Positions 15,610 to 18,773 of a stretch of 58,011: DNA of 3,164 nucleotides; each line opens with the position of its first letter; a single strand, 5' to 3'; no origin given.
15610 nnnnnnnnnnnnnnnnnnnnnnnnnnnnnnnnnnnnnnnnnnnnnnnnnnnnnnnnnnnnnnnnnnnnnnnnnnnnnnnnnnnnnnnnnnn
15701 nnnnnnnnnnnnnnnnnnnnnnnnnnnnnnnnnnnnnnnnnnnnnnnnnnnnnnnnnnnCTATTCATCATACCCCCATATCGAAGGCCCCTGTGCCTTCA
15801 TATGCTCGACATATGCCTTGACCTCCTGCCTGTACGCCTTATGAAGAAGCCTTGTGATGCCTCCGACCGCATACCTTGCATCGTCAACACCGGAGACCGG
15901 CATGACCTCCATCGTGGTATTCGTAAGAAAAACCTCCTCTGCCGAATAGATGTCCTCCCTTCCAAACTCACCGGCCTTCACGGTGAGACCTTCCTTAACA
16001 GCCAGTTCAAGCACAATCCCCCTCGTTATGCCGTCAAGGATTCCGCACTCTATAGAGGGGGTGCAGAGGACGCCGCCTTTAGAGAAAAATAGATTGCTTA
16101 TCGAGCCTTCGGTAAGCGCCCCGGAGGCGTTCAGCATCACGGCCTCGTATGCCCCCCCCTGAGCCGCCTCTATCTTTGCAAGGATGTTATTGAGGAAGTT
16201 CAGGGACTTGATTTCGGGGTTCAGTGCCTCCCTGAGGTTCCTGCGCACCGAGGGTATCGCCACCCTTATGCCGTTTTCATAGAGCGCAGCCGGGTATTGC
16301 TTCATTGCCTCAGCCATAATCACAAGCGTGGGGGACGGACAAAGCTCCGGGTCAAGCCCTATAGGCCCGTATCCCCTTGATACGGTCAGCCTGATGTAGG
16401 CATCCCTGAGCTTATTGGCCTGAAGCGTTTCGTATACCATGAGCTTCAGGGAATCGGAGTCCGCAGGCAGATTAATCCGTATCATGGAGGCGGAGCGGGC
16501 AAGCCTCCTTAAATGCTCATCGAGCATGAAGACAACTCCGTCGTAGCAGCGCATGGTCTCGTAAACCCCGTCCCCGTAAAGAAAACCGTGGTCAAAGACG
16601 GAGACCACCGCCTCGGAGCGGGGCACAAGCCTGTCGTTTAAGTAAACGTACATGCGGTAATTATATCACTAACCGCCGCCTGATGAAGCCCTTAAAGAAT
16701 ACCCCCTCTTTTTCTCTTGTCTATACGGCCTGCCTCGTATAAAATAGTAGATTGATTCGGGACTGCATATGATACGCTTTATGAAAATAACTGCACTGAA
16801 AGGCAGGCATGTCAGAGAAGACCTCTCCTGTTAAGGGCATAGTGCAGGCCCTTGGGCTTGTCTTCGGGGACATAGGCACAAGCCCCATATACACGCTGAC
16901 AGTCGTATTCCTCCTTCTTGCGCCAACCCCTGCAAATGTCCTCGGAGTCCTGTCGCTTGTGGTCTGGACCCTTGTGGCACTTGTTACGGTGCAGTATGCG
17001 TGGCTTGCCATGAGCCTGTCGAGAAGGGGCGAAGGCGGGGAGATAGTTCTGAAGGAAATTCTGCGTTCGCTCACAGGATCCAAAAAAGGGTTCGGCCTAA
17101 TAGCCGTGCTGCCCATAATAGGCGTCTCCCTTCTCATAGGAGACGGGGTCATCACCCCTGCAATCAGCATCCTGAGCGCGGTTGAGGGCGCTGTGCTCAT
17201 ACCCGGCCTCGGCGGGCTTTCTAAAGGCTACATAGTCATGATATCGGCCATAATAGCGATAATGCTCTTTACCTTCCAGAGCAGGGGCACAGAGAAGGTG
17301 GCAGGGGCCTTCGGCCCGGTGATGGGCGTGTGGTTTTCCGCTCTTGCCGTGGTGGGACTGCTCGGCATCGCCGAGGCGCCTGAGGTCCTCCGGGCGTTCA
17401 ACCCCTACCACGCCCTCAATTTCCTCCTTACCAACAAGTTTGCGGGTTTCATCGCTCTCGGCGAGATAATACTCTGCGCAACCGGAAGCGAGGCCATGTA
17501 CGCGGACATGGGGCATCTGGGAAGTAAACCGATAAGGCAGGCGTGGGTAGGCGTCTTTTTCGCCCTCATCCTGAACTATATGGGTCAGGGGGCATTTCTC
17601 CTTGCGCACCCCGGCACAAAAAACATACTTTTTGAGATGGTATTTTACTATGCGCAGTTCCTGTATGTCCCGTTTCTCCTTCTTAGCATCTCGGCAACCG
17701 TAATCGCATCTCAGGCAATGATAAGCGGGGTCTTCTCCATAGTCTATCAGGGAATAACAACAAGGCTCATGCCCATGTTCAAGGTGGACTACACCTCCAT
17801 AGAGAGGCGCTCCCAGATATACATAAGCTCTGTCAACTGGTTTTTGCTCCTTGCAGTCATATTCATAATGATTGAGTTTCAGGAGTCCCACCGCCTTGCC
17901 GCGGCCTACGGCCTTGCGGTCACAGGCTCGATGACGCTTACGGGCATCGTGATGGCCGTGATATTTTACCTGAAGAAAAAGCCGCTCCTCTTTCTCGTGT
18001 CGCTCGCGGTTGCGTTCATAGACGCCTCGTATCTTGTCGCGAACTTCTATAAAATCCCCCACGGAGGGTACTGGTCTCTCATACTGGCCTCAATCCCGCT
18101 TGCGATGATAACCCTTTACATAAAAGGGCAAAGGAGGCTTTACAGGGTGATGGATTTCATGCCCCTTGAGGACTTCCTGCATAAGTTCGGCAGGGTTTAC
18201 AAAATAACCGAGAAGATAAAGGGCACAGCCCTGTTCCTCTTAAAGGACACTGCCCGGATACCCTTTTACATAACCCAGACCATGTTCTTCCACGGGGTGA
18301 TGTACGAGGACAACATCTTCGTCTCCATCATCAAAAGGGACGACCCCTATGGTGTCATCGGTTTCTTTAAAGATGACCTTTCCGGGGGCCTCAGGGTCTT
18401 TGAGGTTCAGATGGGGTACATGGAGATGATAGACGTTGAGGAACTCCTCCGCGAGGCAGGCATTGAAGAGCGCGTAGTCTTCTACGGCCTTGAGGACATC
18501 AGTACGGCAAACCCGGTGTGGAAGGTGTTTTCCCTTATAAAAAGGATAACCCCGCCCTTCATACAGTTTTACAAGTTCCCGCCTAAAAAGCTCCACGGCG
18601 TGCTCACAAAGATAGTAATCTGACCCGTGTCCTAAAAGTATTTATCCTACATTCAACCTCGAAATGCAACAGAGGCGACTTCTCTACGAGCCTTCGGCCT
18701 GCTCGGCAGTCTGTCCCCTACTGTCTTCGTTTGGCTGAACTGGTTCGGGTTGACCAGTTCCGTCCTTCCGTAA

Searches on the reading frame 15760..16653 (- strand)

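Call 5: search_protein_families(library=pfam, proteins=[window:15760-16653:-])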
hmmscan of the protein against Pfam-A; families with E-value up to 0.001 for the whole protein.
window:15760-16653:- (297 aa): 1 family
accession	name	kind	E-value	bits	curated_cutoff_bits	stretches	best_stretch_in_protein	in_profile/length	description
PF01063.24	Aminotran_4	-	6.6e-65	219.5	28.5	1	29-255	1-222/223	Amino-transferase class IV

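Call 6: search_protein_families(library=ncbifam, proteins=[window:15760-16653:-])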
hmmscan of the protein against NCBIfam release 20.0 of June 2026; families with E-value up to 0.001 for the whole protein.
window:15760-16653:- (297 aa): 23 families
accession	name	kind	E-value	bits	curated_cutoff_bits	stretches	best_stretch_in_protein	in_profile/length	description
NF006185.0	PRK08320.1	subfamily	1.1e-100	336.6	363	1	1-280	3-285/292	branched-chain amino acid aminotransferase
NF009126.0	PRK12479.1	equivalog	2.6e-85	286.2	518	1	2-276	5-278/299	branched-chain-amino-acid transaminase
NF005800.0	PRK07650.1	equivalog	5.5e-75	252.3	308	1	1-285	1-283/290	aminodeoxychorismate lyase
TIGR01122.1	ilvE_I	equivalog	1.9e-73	247.3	245.55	1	4-284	1-290/298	branched-chain-amino-acid transaminase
NF005146.0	PRK06606.1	equivalog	1.5e-62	211.3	279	1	2-282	8-296/307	branched-chain amino acid transaminase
NF005209.0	PRK06680.1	subfamily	1.5e-57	194.6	320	1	2-279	4-282/286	D-amino-acid transaminase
TIGR01121.1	D_amino_aminoT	equivalog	1.4e-56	191.7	277.45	1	2-278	1-275/276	D-amino-acid transaminase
NF004761.0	PRK06092.1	equivalog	9.3e-51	172.6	260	1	14-274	9-265/268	aminodeoxychorismate lyase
TIGR03461.1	pabC_Proteo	equivalog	9.1e-50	169.3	176.85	1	14-272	7-261/262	aminodeoxychorismate lyase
NF005726.0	PRK07544.1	equivalog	1.5e-49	168.7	396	1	3-280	13-290/295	branched-chain amino acid aminotransferase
NF009066.0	PRK12400.1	equivalog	1.7e-41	142.6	538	1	4-278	8-282/290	D-amino-acid transaminase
NF005888.0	PRK07849.1-3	equivalog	5.3e-33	114.2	273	1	8-263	20-276/298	aminodeoxychorismate lyase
NF009896.0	PRK13356.1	equivalog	2.5e-32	112.1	262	1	3-276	10-281/287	branched-chain amino acid aminotransferase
NF006734.0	PRK09266.1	subfamily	5.6e-19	68.4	202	1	24-277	25-265/270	hypothetical protein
NF005886.0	PRK07849.1-1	equivalog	2e-18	66.7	253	1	19-260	30-271/291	aminodeoxychorismate lyase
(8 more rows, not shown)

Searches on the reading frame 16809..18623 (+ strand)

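Call 5: search_protein_families(library=pfam, proteins=[window:16809-18623:+])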
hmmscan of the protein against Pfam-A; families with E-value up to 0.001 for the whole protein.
window:16809-18623:+ (604 aa): 2 families
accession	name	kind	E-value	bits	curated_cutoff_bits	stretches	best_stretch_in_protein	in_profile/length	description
PF02705.21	K_trans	-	2.7e-151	504.5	24.8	1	11-457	2-452/454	K+ potassium transporter integral membrane domain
PF22776.1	K_trans_C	-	3.1e-19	69.7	24.8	1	471-604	1-151/151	K+ potassium transporter C-terminal domain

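Call 6: search_protein_families(library=ncbifam, proteins=[window:16809-18623:+])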
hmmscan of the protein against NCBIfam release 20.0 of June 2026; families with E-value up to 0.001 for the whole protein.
window:16809-18623:+ (604 aa): 2 families
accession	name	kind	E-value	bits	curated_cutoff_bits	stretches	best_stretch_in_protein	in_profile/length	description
NF008015.0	PRK10745.1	equivalog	3.1e-113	379.2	883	1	9-553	11-558/622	low affinity potassium transporter Kup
TIGR00794.1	kup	equivalog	3.5e-110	369.5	539.6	2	88-513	116-543/688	potassium uptake protein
